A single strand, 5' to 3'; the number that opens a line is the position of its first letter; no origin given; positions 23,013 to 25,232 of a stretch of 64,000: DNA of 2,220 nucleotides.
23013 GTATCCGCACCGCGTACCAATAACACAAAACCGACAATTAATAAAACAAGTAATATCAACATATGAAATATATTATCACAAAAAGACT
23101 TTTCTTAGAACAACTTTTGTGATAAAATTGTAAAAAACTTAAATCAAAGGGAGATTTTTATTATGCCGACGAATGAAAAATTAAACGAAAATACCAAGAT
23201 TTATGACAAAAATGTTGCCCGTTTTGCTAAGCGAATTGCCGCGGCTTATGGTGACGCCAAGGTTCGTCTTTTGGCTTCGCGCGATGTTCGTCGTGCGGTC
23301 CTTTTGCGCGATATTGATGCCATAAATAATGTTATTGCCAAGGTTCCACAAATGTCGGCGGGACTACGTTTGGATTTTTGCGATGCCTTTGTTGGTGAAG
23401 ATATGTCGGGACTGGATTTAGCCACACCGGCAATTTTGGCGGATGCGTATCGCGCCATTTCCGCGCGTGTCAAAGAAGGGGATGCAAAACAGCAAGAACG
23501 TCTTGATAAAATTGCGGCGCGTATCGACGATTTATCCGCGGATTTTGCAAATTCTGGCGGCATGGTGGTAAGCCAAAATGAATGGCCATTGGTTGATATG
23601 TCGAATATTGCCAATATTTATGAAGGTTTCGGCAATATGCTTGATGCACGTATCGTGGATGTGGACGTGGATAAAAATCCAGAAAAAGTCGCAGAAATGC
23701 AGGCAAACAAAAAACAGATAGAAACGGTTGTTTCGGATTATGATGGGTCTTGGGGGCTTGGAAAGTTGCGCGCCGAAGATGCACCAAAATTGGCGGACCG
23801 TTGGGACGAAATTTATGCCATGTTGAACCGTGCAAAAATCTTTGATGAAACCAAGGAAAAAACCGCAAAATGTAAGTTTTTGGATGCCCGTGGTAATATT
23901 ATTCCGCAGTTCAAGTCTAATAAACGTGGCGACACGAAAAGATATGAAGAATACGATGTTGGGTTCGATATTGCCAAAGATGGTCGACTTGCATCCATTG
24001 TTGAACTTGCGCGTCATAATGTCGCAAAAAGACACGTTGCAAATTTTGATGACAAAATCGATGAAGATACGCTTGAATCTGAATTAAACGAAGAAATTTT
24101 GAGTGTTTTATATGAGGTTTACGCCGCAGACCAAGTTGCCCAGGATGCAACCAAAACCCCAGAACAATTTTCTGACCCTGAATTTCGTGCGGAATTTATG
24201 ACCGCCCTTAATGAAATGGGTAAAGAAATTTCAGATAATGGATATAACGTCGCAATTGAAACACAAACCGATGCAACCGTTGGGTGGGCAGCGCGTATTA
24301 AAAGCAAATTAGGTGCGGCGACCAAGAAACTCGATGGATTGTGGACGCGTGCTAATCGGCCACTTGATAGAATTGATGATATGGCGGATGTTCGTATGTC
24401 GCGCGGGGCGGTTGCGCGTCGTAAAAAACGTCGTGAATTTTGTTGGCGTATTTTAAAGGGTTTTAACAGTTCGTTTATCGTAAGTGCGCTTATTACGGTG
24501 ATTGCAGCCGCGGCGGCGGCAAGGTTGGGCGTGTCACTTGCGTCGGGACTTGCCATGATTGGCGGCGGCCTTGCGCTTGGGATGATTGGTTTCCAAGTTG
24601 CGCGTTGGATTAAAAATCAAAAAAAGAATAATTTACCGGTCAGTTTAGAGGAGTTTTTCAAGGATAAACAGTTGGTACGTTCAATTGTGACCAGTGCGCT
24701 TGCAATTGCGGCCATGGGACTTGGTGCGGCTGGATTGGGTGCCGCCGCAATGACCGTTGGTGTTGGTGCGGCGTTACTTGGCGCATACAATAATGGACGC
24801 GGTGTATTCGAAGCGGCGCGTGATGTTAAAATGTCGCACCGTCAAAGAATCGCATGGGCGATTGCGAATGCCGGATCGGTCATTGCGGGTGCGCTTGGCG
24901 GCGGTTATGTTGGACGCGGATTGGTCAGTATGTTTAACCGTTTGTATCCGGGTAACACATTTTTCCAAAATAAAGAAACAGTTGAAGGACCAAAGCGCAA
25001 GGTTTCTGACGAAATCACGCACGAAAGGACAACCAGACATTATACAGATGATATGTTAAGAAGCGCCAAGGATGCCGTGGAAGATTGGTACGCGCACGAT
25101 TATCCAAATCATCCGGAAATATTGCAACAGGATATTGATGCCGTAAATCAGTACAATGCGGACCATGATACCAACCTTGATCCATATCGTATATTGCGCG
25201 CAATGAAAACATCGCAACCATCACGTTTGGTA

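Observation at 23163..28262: Giant 1699-aa membrane protein with duplicated C-terminal modules and coding tandem repeats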

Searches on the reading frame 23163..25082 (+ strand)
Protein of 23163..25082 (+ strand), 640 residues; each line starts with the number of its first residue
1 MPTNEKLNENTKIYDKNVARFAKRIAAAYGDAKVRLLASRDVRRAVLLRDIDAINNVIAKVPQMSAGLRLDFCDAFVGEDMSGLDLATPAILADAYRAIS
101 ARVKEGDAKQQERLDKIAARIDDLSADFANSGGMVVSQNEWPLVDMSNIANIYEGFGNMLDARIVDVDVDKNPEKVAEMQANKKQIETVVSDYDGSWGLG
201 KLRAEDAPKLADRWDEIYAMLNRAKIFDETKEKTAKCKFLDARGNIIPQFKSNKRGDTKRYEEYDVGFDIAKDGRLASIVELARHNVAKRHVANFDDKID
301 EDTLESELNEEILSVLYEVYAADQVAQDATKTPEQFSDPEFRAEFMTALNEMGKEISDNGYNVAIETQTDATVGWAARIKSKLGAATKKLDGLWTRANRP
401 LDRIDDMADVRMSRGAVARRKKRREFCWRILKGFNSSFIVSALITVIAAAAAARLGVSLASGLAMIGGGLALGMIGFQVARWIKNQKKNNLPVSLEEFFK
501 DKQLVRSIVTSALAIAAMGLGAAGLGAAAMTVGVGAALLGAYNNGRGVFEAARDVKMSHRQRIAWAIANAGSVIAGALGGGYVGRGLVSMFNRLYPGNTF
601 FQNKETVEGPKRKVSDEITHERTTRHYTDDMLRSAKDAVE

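Call 35: predict_structure(alignment_id=A3)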
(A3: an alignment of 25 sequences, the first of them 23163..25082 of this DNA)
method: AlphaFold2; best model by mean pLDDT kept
length: 640 residues; sequences in the alignment: 25
mean_pLDDT: 67.1   pTM: 0.54
mean pLDDT of the five models: 67.1, 60.8, 56.0, 55.7, 55.4
residues with pLDDT >= 90: 17; 70-90: 300; 50-70: 209; < 50: 114
segments of 3 or more residues with pLDDT < 50: 1-15, 54-56, 61-64, 135-146, 336-339, 409-413, 433-435, 557-584, 604-627, 633-635, 638-640
pLDDT, mean of each block of 10 residues (from residue 1): 31 50 74 73 71 51 58 82 75 83 83 86 73 46 49 75 80 82 79 81 82 89 88 86 85 82 86 85 89 85 90 83 66 50 58 74 71 72 66 74 61 53 60 51 54 54 61 67 75 75 69 69 63 61 61 53 45 42 52 58 44 35 42 43
secondary structure, 60 per line:
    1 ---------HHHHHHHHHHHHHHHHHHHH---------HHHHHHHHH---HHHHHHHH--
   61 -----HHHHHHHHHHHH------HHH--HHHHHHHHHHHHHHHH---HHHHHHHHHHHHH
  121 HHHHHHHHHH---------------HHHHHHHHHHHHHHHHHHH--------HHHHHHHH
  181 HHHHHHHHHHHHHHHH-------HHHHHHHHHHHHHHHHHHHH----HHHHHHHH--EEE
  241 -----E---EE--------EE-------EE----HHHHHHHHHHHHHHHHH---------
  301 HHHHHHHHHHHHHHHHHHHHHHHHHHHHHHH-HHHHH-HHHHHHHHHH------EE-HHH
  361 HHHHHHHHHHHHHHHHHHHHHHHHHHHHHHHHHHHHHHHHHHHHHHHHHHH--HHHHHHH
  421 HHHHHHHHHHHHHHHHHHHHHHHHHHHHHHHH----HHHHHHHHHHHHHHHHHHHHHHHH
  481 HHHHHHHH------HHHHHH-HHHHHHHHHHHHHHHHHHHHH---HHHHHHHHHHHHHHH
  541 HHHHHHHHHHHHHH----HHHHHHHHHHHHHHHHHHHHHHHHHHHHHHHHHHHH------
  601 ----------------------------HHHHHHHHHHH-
elements in order (helices of 4 or more, strands of 3 or more residues): H10-29 H39-47 H51-58 H66-77 H89-104 H108-130 H146-164 H173-196 H204-223 H228-235 E238-240 H275-291 H301-331 H333-337 H339-348 H358-411 H414-452 H457-488 H495-500 H502-522 H526-554 H559-594 H629-639
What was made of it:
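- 23163..24467 (+): N-terminal domain (aa 1-435), predicted cytoplasmic and all-helical. It is conserved across the whole family (motifs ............, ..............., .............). The AF2 model is helical, with pLDDT ~80-90 for aa 70-330 (call 35).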

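Call 39: fold_search(model_id=the predicted structure, library=pdb)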
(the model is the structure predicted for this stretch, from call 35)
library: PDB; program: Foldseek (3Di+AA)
matches with E <= 10: 171; with E <= 0.001: 0
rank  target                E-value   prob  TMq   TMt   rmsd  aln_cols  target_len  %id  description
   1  5hay_B                1.2e-01  0.15  0.10  0.11  32.5       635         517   12  Crystal structure of Chaetomium thermophilum Nup170 CTD Y905M L1007M L1183M V1292M mutant (released 2016-04-20)
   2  6xr1                  3.5e-01  0.51  0.22  0.25  20.1       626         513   13  Computationally designed right-handed alpha/alpha single-chain toroid with 9 repeats (released 2021-07-14)
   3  5dse_C                3.9e-01  0.11  0.12  0.11  39.0       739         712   12  Crystal Structure of the TTC7B/Hyccin Complex (released 2015-12-02)
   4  8sb8                  4.1e-01  0.08  0.10  0.07  32.7       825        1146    9  CryoEM structure of P-Glycoprotein in collapsed closed state with vanadate (released 2025-04-23)
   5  8fmv_C                7.1e-01  0.23  0.11  0.12  25.1       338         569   12  Heterodimeric ABC transporter BmrCD in the inward-facing conformation bound to substrate and ATP: BmrCD_IF-2HT/ATP (released 2023-11-15)
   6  8cws_A                7.9e-01  0.13  0.11  0.14  24.4       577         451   11  Accurate computational design of genetically encoded 3D protein crystals (released 2023-11-01)
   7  9cup_C                8.3e-01  0.23  0.12  0.13  26.1       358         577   12  BmrCD in inward-facing conformation bound to Hoechsts (released 2025-08-13)
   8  8szc_C                8.6e-01  0.20  0.12  0.13  24.7       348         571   11  Heterodimeric ABC transporter BmrCD in the inward-facing conformation bound to substrate and ATP: BmrCD_IF-1HT/ATP (released 2023-11-15)
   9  9ngj_A                8.9e-01  0.13  0.09  0.10  26.3       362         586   10  CryoEM structure of human ABCD3 bound to Phytanoyl-CoA (released 2025-12-17)
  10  8glt_0                9.6e-01  0.10  0.09  0.14  22.8       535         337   12  Backbone model of de novo-designed chlorophyll-binding nanocage O32-15 (released 2024-03-27)
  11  3qf4_A                1.1e+00  0.20  0.11  0.13  27.1       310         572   10  Crystal structure of a heterodimeric ABC transporter in its inward-facing conformation (released 2012-03-28)
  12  6v9z_A                1.1e+00  0.13  0.09  0.08  23.7       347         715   10  Cryo-EM structure of PCAT1 bound to its CtA peptide substrate (released 2020-01-22)
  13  5l22_B                1.3e+00  0.16  0.10  0.11  23.9       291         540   12  PrtD T1SS ABC transporter (released 2017-03-08)
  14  8ppl_Iv               1.3e+00  0.08  0.09  0.12  22.2       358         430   12  MERS-CoV Nsp1 bound to the human 43S pre-initiation complex (released 2023-10-18)
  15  8jaq_A                1.5e+00  0.07  0.13  0.14  25.2       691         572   11  Structure of CRL2APPBP2 bound with RxxGP degron (tetramer) (released 2023-10-18)
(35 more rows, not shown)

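Call 51: search_protein_representatives(alignment_id=A3)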
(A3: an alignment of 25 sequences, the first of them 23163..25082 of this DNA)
Query: 25 sequences, 641 profile positions. Proteins with E-value up to 0.001 (for the whole library): 181; up to 1e-10: 156; up to 1e-30: 124. The best 150 are listed.
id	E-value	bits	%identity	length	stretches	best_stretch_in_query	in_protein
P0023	0.0e+00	1024.8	-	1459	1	1-640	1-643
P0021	0.0e+00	1019.8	-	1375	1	1-640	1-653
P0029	1.0e-285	965.6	-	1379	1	1-641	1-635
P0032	3.0e-285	964.1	-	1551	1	1-640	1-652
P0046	5.1e-283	956.7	-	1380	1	8-640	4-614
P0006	1.8e-275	931.8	-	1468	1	1-641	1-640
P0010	6.8e-273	923.2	-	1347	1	1-641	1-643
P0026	6.9e-270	913.3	-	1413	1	1-641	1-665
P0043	1.9e-254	862.3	-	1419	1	1-640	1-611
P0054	2.5e-249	845.4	-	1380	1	16-641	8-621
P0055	1.7e-242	822.8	-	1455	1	1-640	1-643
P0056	5.0e-239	811.4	-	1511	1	7-641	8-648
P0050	1.0e-237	807.0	-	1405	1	5-640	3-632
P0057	2.8e-237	805.6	-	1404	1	1-640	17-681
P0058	2.3e-235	799.3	-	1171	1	13-641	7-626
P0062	6.1e-215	731.8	-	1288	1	9-641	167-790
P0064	3.1e-202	689.8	-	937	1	8-640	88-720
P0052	8.5e-195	665.2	-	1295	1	8-640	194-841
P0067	4.2e-192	656.3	-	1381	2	11-640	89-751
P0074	7.3e-166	569.6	-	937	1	9-640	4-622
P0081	3.1e-133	461.9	-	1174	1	8-640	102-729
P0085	5.6e-126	437.9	-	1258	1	4-640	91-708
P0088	3.0e-123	428.9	-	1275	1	6-640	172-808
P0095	2.2e-115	402.8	-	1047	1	5-638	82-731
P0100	3.6e-111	389.0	-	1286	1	12-580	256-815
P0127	6.6e-78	279.1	-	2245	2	12-389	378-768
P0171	1.4e-24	102.9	-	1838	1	88-590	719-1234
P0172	3.0e-23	98.5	-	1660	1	73-596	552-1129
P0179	6.3e-18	80.9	-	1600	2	50-259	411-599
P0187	7.1e-15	70.8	-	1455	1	64-637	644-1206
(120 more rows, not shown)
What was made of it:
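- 181 cluster representatives match the N-domain+TM profile, 124 of them below 1e-30 (call 51).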

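Call 53: list_cluster_members(proteins=[P0062, P0081, P0085, P0095, P0100, P0127, P0171, P0172, P0179, P0187])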
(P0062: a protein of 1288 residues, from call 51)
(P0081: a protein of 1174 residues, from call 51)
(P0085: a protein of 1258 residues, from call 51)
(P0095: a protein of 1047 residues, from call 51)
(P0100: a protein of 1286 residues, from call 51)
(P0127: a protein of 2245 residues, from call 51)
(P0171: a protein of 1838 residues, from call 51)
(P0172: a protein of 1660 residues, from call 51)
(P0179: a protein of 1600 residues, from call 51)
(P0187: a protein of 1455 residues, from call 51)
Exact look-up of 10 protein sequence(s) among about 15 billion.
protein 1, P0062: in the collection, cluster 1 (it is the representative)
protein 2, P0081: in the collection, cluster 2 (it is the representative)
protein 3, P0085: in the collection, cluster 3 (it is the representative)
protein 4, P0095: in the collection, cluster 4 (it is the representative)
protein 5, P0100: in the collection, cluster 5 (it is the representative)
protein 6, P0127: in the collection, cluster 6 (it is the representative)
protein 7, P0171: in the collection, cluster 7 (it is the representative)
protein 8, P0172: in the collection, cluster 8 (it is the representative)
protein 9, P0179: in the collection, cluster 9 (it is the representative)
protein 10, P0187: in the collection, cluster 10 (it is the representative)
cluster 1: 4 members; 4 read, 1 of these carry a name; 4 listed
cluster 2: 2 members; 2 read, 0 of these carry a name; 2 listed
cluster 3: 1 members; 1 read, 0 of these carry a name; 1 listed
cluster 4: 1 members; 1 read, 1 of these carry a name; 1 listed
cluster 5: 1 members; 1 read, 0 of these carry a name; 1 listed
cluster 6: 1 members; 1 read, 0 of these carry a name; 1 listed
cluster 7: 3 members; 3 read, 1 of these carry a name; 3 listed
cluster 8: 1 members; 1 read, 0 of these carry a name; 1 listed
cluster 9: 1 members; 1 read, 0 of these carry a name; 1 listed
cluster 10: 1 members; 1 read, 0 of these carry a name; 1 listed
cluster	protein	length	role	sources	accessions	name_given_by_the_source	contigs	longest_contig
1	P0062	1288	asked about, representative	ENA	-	-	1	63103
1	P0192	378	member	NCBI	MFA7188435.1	MAG: hypothetical protein WC137_03120, partial [Alphaproteobacteria bacterium]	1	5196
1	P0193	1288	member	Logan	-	-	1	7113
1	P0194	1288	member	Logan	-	-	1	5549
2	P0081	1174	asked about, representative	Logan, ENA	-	-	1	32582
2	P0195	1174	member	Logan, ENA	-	-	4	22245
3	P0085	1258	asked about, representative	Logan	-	-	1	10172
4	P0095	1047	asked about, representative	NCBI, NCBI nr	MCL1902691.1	MAG: hypothetical protein FWG18_03650, partial [Alphaproteobacteria bacterium] | hypothetical protein [Alphaproteobacteria bacterium]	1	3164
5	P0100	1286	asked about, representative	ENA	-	-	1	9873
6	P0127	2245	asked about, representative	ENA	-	-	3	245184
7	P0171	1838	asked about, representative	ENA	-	-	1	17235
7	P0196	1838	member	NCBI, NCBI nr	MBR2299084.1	MAG: hypothetical protein IJ870_00735 [Alphaproteobacteria bacterium] | hypothetical protein [Alphaproteobacteria bacterium]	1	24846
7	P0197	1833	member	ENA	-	-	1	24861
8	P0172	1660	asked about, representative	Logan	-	-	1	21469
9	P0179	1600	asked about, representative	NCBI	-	-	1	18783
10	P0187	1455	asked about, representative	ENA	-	-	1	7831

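Call 55: search_protein_families(library=pfam, proteins=[P0062, P0081, P0085, P0088, P0064, P0074, P0095, P0067], max_evalue=0.01)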
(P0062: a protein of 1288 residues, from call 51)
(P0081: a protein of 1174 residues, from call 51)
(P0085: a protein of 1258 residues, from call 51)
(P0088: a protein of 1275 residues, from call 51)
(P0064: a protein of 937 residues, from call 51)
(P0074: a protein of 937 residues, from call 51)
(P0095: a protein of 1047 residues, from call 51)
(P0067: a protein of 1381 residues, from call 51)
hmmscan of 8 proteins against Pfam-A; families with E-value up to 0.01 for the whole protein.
P0062 (1288 aa): 0 families

P0081 (1174 aa): 0 families

P0085 (1258 aa): 0 families

P0088 (1275 aa): 0 families

P0064 (937 aa): 0 families

P0074 (937 aa): 0 families

P0095 (1047 aa): 0 families

P0067 (1381 aa): 0 families
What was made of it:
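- On VirB6 / TrbL (including extended rickettsial VirB6): None in 8 distant relatives (call 55).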

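Call 63: search_protein_families(library=phrogs, proteins=[P0062, P0081, P0088], max_evalue=0.1)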
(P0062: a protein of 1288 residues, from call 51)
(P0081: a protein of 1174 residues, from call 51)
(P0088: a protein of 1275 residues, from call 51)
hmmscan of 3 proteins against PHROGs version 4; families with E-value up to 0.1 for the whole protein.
P0062 (1288 aa): 1 family
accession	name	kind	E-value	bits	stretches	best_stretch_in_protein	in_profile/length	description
phrog_35457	-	unknown function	0.027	15.9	0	417-466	21-70/76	-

P0081 (1174 aa): 1 family
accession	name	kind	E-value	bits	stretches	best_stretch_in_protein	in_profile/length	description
phrog_37466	-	unknown function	0.088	13.3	0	617-698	172-253/295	-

P0088 (1275 aa): 1 family
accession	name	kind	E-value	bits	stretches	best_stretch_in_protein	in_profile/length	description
phrog_34609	-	unknown function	0.08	14.3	0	310-360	52-99/105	-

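Call 73: find_encoding_contigs(protein=P0127, flank=8000, max_places=1)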
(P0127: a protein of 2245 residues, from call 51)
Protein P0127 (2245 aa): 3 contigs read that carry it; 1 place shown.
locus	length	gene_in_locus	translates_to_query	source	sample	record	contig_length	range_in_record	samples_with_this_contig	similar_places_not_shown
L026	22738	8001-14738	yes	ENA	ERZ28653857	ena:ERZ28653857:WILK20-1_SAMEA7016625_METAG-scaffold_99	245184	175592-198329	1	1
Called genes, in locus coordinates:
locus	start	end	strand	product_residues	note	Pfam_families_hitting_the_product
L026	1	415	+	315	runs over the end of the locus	PF03631:Virul_fac_BrkB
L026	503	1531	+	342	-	PF00154:RecA_N, PF08423:Rad51, PF06745:ATPase (weak), PF01637:ATPase_2 (weak), PF27531:MT3502_N (weak), PF02283:CobU (weak), PF21096:RecA_C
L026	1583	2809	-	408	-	PF01743:PolyA_pol, PF12627:PolyA_pol_RNAbd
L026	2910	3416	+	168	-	PF06776:IalB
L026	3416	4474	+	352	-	PF21016:RlmN_N, PF04055:Radical_SAM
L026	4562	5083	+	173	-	PF03703:bPH_2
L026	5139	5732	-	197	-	PF05494:MlaC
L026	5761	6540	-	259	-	PF04333:MlaA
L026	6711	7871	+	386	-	PF00155:Aminotran_1_2 (weak), PF01041:DegT_DnrJ_EryC1, PF01212:Beta_elim_lyase (faint)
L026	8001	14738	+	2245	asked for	PF21635:Mov-10_helical (faint)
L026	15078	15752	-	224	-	-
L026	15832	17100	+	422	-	PF00675:Peptidase_M16, PF05193:Peptidase_M16_C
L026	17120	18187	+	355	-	PF04326:SLFN_AlbA_2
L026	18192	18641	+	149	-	PF00075:RNase_H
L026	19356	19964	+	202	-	PF05307:Bundlin, PF08805:PilS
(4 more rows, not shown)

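Call 74: find_encoding_contigs(protein=P0062, flank=8000, max_places=1)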
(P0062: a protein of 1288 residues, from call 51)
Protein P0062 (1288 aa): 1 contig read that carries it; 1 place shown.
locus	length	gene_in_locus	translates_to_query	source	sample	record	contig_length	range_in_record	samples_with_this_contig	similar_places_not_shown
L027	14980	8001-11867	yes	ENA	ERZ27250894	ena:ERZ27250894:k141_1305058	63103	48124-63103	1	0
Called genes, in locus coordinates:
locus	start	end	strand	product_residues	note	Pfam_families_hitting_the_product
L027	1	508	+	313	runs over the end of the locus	PF01116:F_bP_aldolase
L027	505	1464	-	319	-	PF01368:DHH, PF02272:DHHA1 (weak)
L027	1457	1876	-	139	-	PF03652:RuvX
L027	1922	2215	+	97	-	PF02686:GatC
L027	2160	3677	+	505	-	PF01425:Amidase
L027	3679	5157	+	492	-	PF02934:GatB_N, PF02637:GatB_Yqey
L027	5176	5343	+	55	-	-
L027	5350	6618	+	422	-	PF00919:UPF0004, PF04055:Radical_SAM, PF01938:TRAM (weak)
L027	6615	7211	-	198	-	-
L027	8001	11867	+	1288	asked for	-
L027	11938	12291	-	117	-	PF11149:DUF2924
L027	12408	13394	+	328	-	PF00239:Resolvase, PF04055:Radical_SAM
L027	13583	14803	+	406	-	PF13356:Arm-DNA-bind_3, PF22022:Phage_int_M (faint), PF00589:Phage_integrase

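Call 90: find_related_loci(query=A3, collection=viral_contigs, flank=3000)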
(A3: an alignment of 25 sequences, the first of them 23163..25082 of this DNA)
Query A3 (640 aa) in viral_contigs; peptide patterns used: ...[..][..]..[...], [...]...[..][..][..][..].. (x = any residue, [..] = any of these).
148 stretches matched a pattern, but none encodes a relative of the query by tblastn (E <= 1e-3).
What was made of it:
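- Tried and rejected: A viral-contig scan with the N-domain/TM alignment found nothing (call 90).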
